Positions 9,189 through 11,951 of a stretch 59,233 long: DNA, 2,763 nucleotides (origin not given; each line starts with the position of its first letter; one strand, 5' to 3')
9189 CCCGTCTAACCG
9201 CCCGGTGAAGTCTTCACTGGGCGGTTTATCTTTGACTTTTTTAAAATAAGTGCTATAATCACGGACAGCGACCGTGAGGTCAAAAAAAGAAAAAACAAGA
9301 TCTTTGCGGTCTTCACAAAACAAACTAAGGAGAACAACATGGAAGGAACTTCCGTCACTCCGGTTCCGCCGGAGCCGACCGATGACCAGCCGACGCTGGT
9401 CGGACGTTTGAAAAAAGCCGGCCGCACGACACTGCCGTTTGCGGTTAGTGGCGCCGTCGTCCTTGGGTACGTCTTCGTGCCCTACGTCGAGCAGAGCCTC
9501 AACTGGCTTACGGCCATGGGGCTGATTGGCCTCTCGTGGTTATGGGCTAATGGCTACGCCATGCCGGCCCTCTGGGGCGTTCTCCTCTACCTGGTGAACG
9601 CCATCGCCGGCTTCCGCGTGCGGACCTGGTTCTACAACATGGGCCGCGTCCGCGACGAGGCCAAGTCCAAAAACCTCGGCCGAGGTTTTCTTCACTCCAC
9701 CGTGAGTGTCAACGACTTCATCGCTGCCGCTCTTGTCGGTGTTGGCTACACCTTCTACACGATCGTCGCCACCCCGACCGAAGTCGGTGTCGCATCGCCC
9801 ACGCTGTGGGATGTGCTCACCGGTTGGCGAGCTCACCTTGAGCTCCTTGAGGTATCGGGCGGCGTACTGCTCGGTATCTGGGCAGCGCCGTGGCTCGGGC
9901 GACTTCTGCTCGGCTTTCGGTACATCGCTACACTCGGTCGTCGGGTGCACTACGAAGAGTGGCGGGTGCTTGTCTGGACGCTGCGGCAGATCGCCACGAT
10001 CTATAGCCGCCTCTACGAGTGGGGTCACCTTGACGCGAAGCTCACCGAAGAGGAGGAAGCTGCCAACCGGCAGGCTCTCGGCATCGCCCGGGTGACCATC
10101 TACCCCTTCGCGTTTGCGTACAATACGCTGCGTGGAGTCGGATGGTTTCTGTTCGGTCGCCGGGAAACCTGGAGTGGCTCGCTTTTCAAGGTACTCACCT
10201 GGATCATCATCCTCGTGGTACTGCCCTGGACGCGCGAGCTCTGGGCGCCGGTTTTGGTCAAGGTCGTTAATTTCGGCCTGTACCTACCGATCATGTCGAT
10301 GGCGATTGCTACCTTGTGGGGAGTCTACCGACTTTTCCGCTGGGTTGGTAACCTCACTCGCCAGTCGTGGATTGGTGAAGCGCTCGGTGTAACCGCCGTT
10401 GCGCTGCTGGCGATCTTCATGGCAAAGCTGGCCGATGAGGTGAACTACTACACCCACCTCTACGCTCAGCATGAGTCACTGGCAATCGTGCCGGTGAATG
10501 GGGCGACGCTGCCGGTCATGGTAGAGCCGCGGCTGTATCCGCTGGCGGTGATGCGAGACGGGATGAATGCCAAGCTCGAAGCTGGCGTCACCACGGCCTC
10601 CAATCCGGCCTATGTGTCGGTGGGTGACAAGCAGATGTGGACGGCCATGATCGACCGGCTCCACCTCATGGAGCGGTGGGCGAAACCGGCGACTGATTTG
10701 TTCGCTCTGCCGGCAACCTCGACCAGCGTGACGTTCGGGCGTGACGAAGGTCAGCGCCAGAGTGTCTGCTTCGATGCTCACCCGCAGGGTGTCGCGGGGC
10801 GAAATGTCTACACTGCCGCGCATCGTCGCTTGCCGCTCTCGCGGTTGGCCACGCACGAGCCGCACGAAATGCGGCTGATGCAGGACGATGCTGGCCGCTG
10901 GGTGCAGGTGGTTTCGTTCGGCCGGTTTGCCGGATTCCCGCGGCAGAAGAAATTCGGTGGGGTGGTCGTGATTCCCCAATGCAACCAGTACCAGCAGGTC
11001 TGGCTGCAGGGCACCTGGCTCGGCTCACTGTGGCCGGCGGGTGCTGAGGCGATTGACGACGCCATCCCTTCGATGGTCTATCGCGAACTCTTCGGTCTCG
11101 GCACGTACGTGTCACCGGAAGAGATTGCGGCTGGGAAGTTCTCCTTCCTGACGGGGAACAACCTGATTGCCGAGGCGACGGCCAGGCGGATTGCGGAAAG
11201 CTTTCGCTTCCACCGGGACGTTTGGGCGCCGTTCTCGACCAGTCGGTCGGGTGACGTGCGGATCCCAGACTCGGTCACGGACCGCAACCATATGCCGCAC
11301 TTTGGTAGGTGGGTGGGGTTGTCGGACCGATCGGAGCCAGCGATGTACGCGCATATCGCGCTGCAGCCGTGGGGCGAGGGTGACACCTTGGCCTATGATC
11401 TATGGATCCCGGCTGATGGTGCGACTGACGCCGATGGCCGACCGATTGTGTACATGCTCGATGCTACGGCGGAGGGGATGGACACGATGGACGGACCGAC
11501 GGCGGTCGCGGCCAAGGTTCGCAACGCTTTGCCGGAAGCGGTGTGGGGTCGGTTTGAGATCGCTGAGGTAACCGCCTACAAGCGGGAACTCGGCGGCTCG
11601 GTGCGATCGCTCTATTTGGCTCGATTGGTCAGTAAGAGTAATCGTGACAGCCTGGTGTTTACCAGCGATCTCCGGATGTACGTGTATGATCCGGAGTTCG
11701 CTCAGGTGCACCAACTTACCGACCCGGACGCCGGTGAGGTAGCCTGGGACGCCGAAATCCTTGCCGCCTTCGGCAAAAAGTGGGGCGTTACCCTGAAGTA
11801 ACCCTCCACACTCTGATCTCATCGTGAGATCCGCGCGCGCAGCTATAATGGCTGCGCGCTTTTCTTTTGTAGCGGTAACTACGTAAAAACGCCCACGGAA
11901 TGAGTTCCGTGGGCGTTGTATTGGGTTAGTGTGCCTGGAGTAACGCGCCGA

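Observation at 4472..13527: A 9-kb high-GC gene island with strong Shine-Dalgarno sites splits rplE from rpsN inside the ribosomal protein cluster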

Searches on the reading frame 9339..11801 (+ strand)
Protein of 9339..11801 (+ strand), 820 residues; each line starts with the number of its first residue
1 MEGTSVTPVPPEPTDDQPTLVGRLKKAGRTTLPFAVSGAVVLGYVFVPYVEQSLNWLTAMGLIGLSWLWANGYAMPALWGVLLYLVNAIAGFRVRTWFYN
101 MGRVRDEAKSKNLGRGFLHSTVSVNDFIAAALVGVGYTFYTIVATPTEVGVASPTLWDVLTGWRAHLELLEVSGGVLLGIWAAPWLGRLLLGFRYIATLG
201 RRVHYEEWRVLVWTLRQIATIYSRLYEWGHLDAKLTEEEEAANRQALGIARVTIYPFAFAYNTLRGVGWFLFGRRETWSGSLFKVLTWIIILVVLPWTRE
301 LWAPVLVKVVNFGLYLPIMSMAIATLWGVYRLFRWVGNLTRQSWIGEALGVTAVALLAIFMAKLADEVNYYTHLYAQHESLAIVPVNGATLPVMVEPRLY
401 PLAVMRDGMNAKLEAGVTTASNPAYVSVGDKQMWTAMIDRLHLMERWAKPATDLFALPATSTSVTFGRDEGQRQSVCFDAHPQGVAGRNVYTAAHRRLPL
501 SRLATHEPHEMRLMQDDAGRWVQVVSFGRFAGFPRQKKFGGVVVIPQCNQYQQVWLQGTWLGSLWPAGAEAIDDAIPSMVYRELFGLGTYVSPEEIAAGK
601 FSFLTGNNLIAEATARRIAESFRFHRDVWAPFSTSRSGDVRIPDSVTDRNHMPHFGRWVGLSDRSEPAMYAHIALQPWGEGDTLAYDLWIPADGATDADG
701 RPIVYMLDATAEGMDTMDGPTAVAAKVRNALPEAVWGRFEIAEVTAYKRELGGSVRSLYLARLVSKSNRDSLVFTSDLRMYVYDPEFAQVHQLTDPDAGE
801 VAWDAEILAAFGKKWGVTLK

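Call 4: search_protein_families(library=pfam, proteins=[window:9339-11801:+], max_evalue=0.1)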
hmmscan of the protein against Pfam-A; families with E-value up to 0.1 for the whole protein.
window:9339-11801:+ (820 aa): 0 families

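Call 5: search_protein_families(library=ncbifam, proteins=[window:9339-11801:+], max_evalue=0.1)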
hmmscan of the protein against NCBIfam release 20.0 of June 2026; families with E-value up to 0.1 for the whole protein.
window:9339-11801:+ (820 aa): 0 families

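Call 6: search_protein_families(library=phrogs, proteins=[window:9339-11801:+], max_evalue=0.1)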
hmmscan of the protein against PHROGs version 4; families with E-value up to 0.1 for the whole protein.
window:9339-11801:+ (820 aa): 0 families

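Call 10: find_homologous_proteins(query=window:9339-11801:+)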
Query window:9339-11801:+ (820 aa): 1 proteins with E <= 0.001 among 8000 candidates.
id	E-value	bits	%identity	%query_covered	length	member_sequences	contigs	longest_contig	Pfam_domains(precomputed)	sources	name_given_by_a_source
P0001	0.0e+0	1890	100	100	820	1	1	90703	-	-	-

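Call 21: find_encoding_contigs(protein=window:9339-11801:+, flank=10000, max_places=6)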
Protein window:9339-11801:+ (820 aa): 1 contig read that carries it; 1 place shown.
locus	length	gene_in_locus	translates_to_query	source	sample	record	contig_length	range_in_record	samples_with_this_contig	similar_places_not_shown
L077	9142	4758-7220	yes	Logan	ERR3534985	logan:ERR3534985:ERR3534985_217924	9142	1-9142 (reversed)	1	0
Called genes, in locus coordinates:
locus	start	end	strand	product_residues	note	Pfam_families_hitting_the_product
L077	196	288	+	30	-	-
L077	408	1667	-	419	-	-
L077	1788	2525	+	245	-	-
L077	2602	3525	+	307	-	-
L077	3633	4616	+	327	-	-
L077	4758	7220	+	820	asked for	-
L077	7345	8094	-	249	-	-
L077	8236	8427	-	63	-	-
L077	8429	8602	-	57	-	-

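Call 31: search_protein_representatives(protein=window:9339-11801:+)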
Query: 820 residues. Proteins with E-value up to 0.001 (for the whole library): 104; up to 1e-10: 89; up to 1e-30: 13. The best 104 are listed.
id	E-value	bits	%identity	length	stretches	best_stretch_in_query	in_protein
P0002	3.7e-238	809.1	48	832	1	15-818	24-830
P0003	8.3e-183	626.0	43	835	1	20-819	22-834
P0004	8.7e-123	427.4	35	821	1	17-818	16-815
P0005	1.4e-36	142.3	31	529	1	274-769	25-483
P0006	1.8e-34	135.3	29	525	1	297-769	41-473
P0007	7.6e-34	133.2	31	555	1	328-814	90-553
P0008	3.3e-33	131.1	31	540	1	323-768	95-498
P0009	3.9e-33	130.9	30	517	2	282-550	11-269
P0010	5.3e-33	130.4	29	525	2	580-816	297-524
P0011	9.3e-33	129.6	32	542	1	294-752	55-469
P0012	3.8e-31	124.3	30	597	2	282-548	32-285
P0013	4.7e-31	124.0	35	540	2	583-765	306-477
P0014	4.9e-31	123.9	34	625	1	384-772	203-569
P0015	1.8e-30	122.1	29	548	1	286-769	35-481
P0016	9.3e-30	119.7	31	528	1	282-808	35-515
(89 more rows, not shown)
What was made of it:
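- On p530 family and its four-gene operon (i820): 104 homologs (call 31).
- Tried and rejected: The full HMMER scan was needed to find the i820 family (call 31).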

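Call 34: search_protein_families(library=pfam, proteins=[P0002, P0003, P0004, P0005, P0006, P0007, P0008, P0011, P0014, P0016], max_evalue=0.1)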
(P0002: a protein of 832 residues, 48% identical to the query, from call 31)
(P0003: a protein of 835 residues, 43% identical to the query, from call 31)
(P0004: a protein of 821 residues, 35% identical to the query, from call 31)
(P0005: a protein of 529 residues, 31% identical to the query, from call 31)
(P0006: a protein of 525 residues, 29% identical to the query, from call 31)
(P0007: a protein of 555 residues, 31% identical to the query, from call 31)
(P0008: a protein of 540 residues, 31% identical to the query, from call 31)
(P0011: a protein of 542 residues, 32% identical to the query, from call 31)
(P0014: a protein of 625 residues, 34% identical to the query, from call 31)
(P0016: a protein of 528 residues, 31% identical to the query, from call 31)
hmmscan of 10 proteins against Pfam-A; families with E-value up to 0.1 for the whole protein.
P0002 (832 aa): 0 families

P0003 (835 aa): 0 families

P0004 (821 aa): 0 families

P0005 (529 aa): 2 families
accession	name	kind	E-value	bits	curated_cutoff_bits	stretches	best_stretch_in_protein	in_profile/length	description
PF07690.21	MFS_1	-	0.041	13.2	33.4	1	16-113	192-296/347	Major Facilitator Superfamily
PF17323.7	ToxS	-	0.048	13.9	25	0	158-207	75-124/147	Trans-membrane regulatory protein ToxS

P0006 (525 aa): 1 family
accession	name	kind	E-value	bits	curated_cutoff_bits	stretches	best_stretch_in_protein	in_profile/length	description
PF01277.22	Oleosin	-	0.081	13.1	25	0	28-89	21-82/113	Oleosin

P0007 (555 aa): 1 family
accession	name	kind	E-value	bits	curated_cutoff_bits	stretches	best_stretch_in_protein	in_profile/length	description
PF00507.24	Oxidored_q4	-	0.022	15.4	23.3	1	67-127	32-94/99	NADH-ubiquinone/plastoquinone oxidoreductase, chain 3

P0008 (540 aa): 0 families

P0011 (542 aa): 0 families

P0014 (625 aa): 0 families

P0016 (528 aa): 1 family
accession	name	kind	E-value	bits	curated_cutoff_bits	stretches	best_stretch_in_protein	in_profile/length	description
PF00272.24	Cecropin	-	0.02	15.1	25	1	222-234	10-22/30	Cecropin family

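Call 35: find_encoding_contigs(protein=P0002, flank=10000, max_places=4)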
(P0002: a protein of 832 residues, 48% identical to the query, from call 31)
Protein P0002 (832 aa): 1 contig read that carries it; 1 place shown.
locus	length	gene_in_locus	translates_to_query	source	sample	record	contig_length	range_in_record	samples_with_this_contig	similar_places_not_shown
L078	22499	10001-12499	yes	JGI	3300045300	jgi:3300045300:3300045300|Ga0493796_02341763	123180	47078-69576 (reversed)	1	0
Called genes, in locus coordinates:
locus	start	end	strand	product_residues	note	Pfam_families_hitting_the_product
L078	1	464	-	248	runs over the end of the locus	-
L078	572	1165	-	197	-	-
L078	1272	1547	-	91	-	-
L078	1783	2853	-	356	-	-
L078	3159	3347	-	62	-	-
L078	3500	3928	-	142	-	-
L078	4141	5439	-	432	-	-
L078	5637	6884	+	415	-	-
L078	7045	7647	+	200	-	-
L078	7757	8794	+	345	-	-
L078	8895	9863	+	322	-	-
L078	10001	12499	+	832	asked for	-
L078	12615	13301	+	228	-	-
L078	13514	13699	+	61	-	PF00253:Ribosomal_S14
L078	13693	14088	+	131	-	PF00410:Ribosomal_S8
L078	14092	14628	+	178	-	PF00347:Ribosomal_L6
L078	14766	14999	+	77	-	PF00861:Ribosomal_L18p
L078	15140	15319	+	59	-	-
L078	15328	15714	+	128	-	PF00333:Ribosomal_S5, PF03719:Ribosomal_S5_C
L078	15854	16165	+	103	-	PF00828:Ribosomal_L27A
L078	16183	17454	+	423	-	PF00344:SecY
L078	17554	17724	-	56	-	-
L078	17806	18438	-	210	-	PF02224:Cytidylate_kin (faint), PF13189:Cytidylate_kin2, PF13238:AAA_18, PF13207:AAA_17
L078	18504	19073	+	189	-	PF06414:Zeta_toxin (faint), PF00406:ADK, PF13238:AAA_18, PF13671:AAA_33 (weak), PF13207:AAA_17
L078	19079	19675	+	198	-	PF13238:AAA_18 (weak), PF00406:ADK, PF13207:AAA_17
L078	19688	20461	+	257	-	PF00557:Peptidase_M24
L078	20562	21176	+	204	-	PF00334:NDK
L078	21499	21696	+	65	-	PF08240:ADH_N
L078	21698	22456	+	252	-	PF00107:ADH_zinc_N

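Call 36: find_encoding_contigs(protein=P0003, flank=10000, max_places=4)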
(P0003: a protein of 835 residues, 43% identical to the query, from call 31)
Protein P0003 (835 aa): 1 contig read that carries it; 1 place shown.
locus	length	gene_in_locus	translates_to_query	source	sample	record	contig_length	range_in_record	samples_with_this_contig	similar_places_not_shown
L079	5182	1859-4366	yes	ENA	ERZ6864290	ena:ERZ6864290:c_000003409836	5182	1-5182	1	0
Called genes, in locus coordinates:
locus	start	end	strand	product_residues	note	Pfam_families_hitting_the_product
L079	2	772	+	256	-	?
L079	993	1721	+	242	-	-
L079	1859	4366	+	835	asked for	-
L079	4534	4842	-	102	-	-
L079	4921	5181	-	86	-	?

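Call 37: find_encoding_contigs(protein=P0004, flank=10000, max_places=4)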
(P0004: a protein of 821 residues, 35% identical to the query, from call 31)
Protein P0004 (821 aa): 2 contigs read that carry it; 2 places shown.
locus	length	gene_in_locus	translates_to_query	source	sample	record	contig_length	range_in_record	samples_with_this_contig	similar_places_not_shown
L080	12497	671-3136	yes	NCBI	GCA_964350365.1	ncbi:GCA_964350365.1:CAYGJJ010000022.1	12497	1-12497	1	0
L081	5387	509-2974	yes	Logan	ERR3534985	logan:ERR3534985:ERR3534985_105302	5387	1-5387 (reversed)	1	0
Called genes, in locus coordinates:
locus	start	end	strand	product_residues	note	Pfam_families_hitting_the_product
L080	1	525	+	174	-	?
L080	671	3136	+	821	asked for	-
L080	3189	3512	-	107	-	-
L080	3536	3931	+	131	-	PF00410:Ribosomal_S8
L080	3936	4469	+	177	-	PF00347:Ribosomal_L6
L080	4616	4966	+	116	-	PF00861:Ribosomal_L18p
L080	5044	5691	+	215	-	PF00333:Ribosomal_S5, PF03719:Ribosomal_S5_C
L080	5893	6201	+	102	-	PF00828:Ribosomal_L27A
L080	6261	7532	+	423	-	PF00344:SecY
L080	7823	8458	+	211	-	-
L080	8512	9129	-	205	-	PF08433:KTI12 (faint), PF13189:Cytidylate_kin2, PF02224:Cytidylate_kin (faint), PF13207:AAA_17, PF13238:AAA_18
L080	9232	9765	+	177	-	PF00406:ADK, PF02223:Thymidylate_kin (faint), PF13207:AAA_17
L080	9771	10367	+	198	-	PF00406:ADK, PF13207:AAA_17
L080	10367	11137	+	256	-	PF00557:Peptidase_M24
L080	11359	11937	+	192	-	-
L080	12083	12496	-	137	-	?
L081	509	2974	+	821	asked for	-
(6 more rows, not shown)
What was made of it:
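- L078 and L080/81 join the module to rpsN (calls 35, 37).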

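Call 38: find_encoding_contigs(protein=P0005, flank=10000, max_places=4)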
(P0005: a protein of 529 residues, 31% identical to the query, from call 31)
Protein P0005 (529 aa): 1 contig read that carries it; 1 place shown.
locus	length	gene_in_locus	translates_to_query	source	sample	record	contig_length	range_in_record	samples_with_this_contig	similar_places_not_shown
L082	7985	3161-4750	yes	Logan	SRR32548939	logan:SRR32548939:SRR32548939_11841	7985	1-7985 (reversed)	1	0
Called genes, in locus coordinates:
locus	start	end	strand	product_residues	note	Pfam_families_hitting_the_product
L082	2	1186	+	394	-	?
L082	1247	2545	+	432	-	PF20343:DUF6638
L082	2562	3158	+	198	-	-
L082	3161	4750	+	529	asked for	-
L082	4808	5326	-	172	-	-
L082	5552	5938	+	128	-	PF03713:DUF305, PF13628:DUF4142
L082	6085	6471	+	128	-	-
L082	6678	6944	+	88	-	-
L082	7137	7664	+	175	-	-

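Call 61: search_protein_families(library=ncbifam, proteins=[P0005, P0006, P0007, P0008, P0011, P0002], max_evalue=0.01)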
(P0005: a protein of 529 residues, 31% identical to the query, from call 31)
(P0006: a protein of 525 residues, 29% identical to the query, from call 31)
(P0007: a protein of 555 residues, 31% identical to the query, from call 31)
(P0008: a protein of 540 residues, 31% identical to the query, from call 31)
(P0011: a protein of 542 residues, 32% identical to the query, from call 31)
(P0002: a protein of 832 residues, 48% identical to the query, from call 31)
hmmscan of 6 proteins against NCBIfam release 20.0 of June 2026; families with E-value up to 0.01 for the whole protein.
P0005 (529 aa): 0 families

P0006 (525 aa): 0 families

P0007 (555 aa): 0 families

P0008 (540 aa): 0 families

P0011 (542 aa): 0 families

P0002 (832 aa): 0 families

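Call 62: search_protein_families(library=padloc, proteins=[window:9339-11801:+], max_evalue=0.01)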
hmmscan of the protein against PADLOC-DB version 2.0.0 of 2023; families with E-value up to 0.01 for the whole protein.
window:9339-11801:+ (820 aa): 0 families

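Call 68: find_related_loci(query=A2, collection=metagenome_contigs, flank=10000)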
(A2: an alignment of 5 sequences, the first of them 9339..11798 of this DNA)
Query A2 (820 aa) in metagenome_contigs; peptide patterns used: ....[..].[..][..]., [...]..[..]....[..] (x = any residue, [..] = any of these).
64 stretches matched a pattern, but none encodes a relative of the query by tblastn (E <= 1e-3).
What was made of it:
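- Tried and rejected: The first metagenome scan, with the long-form alignment, found nothing (call 68).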

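Call 69: find_related_loci(query=A2, collection=viral_contigs, flank=8000)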
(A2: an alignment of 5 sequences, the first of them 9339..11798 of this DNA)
Query A2 (820 aa) in viral_contigs; peptide patterns used: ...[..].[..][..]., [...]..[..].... (x = any residue, [..] = any of these).
28 stretches matched a pattern, but none encodes a relative of the query by tblastn (E <= 1e-3).
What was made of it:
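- On Prophage, plasmid or defence island: No viral contig (call 69).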

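Call 83: find_related_loci(query=A4, collection=metagenome_contigs, flank=6000)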
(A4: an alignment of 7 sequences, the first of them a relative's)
Query A4 (555 aa) in metagenome_contigs; peptide patterns used: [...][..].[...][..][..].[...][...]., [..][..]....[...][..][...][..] (x = any residue, [..] = any of these).
241 stretches matched a pattern; 152 encode a relative of the query (tblastn E <= 1e-3); the best 80 are kept; 80 distinct loci.
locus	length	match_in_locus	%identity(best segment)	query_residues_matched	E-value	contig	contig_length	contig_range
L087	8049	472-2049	45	22-555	3e-145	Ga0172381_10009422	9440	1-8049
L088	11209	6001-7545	44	27-555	1e-140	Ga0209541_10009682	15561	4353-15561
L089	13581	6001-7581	41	20-555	3e-131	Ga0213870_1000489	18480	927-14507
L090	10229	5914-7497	41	22-555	2e-129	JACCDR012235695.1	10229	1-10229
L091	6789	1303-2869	44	4-554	1e-128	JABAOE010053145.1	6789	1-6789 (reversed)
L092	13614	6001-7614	41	15-555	1e-132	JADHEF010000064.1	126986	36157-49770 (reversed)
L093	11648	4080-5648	42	12-555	1e-124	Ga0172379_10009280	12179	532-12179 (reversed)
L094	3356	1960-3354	45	19-484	1e-127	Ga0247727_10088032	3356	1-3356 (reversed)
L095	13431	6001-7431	43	65-555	2e-123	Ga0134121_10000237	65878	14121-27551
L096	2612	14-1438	44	65-554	5e-129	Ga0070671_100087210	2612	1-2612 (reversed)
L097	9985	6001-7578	41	27-554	1e-122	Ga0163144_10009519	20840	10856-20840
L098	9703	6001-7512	41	27-550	7e-119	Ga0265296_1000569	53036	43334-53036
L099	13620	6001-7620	39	12-554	1e-117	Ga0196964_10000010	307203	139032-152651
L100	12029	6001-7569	40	26-550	3e-117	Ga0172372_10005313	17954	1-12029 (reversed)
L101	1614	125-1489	43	91-555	2e-126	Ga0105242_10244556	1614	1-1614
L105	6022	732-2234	38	47-555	5e-114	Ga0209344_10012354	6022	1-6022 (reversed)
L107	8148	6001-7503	38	47-555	2e-113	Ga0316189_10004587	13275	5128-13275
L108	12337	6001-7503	38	47-555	1e-113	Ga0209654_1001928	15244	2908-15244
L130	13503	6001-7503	36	47-555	1e-108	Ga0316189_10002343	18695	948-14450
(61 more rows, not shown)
